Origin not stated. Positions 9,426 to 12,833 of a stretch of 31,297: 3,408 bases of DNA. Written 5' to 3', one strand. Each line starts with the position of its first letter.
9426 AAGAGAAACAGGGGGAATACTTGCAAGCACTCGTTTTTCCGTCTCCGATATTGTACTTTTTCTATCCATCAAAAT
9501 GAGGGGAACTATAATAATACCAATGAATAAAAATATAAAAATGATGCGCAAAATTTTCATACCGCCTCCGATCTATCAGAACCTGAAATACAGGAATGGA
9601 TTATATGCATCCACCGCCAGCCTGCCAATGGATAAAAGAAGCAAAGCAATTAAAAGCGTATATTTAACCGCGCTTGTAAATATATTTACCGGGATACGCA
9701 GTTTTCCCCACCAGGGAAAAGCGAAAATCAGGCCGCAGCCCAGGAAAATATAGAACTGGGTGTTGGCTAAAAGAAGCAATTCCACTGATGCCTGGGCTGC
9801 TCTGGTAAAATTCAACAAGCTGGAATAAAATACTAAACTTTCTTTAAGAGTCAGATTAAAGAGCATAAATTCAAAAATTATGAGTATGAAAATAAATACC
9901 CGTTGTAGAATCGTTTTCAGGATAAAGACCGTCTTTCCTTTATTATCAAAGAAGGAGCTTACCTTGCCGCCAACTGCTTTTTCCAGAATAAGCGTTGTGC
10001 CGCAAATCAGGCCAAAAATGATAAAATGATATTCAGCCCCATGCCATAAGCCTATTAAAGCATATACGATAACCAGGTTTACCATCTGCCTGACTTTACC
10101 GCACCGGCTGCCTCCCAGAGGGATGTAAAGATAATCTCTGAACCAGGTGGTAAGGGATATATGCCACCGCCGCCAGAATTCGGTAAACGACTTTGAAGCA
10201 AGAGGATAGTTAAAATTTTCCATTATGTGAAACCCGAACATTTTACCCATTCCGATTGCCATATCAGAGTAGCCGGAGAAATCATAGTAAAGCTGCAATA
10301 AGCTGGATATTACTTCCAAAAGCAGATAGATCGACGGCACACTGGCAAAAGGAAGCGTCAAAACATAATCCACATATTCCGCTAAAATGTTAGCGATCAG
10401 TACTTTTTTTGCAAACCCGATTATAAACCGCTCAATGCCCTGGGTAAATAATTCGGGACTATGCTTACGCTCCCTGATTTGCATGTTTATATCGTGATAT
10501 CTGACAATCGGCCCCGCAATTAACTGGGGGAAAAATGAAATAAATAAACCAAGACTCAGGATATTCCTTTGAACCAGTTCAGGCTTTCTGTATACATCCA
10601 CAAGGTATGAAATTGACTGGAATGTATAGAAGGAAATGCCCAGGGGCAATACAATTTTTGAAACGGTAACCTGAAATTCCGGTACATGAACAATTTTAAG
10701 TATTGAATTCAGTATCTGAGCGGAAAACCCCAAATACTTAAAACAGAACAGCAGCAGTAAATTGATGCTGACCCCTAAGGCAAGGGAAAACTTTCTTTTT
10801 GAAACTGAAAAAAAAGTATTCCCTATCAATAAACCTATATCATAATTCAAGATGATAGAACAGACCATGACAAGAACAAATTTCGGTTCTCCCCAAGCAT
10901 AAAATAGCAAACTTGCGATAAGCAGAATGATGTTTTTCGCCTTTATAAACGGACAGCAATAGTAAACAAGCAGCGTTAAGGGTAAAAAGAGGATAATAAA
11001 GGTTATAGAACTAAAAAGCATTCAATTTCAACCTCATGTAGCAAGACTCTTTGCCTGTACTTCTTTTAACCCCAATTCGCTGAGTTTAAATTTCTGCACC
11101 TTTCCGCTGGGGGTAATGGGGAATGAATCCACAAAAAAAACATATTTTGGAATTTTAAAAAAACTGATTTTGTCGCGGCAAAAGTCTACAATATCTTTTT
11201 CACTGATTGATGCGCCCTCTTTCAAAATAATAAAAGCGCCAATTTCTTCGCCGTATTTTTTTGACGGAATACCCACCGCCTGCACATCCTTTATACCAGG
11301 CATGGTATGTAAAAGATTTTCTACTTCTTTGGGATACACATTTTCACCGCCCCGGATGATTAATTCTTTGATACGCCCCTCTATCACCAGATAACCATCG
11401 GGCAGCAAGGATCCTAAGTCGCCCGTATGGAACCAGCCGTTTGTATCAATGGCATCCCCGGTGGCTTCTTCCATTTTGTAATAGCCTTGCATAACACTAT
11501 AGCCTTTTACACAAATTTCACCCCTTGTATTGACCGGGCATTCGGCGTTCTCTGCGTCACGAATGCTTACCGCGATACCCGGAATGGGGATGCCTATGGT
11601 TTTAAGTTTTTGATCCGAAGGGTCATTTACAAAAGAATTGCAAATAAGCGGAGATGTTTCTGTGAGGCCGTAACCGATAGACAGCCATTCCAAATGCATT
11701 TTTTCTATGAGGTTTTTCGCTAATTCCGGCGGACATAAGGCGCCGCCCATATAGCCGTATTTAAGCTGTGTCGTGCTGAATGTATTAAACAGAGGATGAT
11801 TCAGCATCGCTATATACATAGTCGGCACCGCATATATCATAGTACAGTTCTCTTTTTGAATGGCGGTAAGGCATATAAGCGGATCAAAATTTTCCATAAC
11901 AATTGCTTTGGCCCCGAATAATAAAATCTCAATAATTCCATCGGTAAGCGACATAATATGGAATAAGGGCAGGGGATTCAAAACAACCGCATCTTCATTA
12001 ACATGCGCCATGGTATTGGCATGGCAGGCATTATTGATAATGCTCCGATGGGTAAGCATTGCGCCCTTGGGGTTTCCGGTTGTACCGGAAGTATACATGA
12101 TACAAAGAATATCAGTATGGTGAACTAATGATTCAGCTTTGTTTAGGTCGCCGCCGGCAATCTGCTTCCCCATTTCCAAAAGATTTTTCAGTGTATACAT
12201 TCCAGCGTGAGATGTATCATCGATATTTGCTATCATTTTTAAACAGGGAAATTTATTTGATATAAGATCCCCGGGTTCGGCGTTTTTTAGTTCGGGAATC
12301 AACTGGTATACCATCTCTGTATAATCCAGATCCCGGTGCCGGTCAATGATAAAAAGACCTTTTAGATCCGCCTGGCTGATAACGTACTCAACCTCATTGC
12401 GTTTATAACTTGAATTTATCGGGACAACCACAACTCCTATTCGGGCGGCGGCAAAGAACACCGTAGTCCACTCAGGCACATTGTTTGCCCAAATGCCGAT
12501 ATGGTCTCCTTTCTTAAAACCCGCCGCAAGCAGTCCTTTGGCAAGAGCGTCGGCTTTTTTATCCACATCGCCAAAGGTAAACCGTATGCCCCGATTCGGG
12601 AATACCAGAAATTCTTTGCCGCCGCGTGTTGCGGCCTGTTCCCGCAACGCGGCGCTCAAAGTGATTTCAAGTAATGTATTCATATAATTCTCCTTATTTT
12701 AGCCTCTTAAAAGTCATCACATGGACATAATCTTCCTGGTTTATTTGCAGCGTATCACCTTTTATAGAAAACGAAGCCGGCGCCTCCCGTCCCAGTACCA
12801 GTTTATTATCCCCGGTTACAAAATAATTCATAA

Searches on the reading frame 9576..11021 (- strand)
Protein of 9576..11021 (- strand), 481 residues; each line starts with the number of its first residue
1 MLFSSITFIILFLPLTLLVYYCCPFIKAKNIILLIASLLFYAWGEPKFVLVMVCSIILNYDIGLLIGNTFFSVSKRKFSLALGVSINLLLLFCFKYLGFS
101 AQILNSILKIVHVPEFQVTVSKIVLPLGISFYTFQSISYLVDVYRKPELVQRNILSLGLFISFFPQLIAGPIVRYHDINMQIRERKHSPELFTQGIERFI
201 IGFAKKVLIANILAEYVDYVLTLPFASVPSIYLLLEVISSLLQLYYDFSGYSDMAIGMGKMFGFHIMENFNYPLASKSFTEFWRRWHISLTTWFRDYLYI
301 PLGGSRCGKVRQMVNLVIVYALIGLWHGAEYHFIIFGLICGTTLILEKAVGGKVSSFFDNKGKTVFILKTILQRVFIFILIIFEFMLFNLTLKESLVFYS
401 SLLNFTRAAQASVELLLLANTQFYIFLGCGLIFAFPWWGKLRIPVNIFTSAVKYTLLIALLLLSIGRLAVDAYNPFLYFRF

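Call 10: search_protein_families(library=pfam, proteins=[window:9576-11021:-], max_evalue=0.01)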
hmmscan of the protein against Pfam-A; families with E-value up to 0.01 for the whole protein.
window:9576-11021:- (481 aa): 1 family
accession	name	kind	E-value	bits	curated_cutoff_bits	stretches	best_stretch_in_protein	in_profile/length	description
PF03062.24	MBOAT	-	1.5e-29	103.8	27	1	153-384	80-331/337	MBOAT, membrane-bound O-acyltransferase family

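Call 79: search_protein_families(library=ncbifam, proteins=[window:9576-11021:-], max_evalue=0.001)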
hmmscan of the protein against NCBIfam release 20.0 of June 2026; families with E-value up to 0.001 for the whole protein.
window:9576-11021:- (481 aa): 1 family
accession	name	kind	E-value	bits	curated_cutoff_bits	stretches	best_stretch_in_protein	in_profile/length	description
TIGR04091.1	LTA_dltB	equivalog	3e-44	151.8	375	1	99-389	82-377/380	D-alanyl-lipoteichoic acid biosynthesis protein DltB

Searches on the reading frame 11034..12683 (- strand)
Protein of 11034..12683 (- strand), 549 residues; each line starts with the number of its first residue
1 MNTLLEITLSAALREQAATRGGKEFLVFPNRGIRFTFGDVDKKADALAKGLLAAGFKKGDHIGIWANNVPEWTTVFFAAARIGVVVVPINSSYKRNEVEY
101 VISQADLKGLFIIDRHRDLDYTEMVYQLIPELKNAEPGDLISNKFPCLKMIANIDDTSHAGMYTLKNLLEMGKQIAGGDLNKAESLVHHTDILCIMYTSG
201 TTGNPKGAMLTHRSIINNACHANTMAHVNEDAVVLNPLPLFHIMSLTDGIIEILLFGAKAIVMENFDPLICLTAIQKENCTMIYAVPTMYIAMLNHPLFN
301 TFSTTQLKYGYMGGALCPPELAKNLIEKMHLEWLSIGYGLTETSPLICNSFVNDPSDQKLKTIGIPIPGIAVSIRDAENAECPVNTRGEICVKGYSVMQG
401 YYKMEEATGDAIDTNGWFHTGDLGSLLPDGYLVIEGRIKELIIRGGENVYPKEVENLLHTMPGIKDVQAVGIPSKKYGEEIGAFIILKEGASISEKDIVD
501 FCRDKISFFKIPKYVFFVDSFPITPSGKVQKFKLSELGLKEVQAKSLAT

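Call 10: search_protein_families(library=pfam, proteins=[window:11034-12683:-], max_evalue=0.01)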
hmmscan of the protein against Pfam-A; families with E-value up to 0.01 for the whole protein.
window:11034-12683:- (549 aa): 2 families
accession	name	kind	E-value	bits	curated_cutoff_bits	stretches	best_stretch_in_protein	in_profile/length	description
PF00501.34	AMP-binding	-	3.2e-93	313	29.9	1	13-402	1-384/384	AMP-binding enzyme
PF13193.12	AMP-binding_C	-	9.2e-16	59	24.5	1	453-528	1-76/76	AMP-binding enzyme C-terminal domain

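Call 79: search_protein_families(library=ncbifam, proteins=[window:11034-12683:-], max_evalue=0.001)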
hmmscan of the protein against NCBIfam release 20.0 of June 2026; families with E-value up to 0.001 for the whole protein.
window:11034-12683:- (549 aa): 108 families (the best 25 are shown)
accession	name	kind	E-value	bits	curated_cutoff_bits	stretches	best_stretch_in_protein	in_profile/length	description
NF009233.0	PRK12583.1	subfamily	8.5e-178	592.2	832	1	2-544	13-556/558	fatty acid CoA ligase family protein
NF004837.0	PRK06187.1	subfamily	8.9e-124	413.6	476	1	6-536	7-520/531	long-chain-fatty-acid--CoA ligase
NF006182.0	PRK08316.1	subfamily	5.6e-103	345.2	663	1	6-535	10-514/523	fatty acyl-CoA synthetase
NF005801.1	PRK07656.1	equivalog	1.9e-102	343.5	657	1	11-534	5-499/500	FadD3 family acyl-CoA ligase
NF006181.0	PRK08314.1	subfamily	6.8e-96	321.7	705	1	7-539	24-555/563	long-chain-fatty-acid--CoA ligase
NF005702.0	PRK07514.1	subfamily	4.8e-93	312.2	558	1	11-534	7-496/506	malonyl-CoA synthase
NF052269.1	Staph_lig_FadD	equivalog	5.9e-93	311.9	650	2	186-537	146-492/499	long-chain-fatty-acid--CoA ligase FadD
NF004114.0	PRK05605.1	equivalog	7.3e-93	311.8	766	1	7-536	34-567/575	long-chain-fatty-acid--CoA ligase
NF005307.0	PRK06839.1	equivalog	1.5e-90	304.2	748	1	36-537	29-492/496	o-succinylbenzoate--CoA ligase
NF004758.0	PRK06087.1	equivalog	7.1e-90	302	736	1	17-536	33-533/548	medium-chain fatty-acid--CoA ligase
NF052580.1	Str24CoAsynCasG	equivalog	1.2e-89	301.2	750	1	13-532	46-544/548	steroid-24-oyl-CoA synthetase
NF004229.0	PRK05677.1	subfamily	1.1e-85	288.3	879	1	27-544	42-561/563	long-chain-fatty-acid--CoA ligase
NF005463.0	PRK07059.1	subfamily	2.9e-84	283.5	869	1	28-534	42-552/557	long-chain-fatty-acid--CoA ligase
NF004808.0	PRK06155.1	equivalog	6e-84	282.2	722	1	5-540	19-524/542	ATP-dependent acyl-CoA ligase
NF002966.0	PRK03640.1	equivalog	7.4e-80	268.9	556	2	183-536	134-478/483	o-succinylbenzoate--CoA ligase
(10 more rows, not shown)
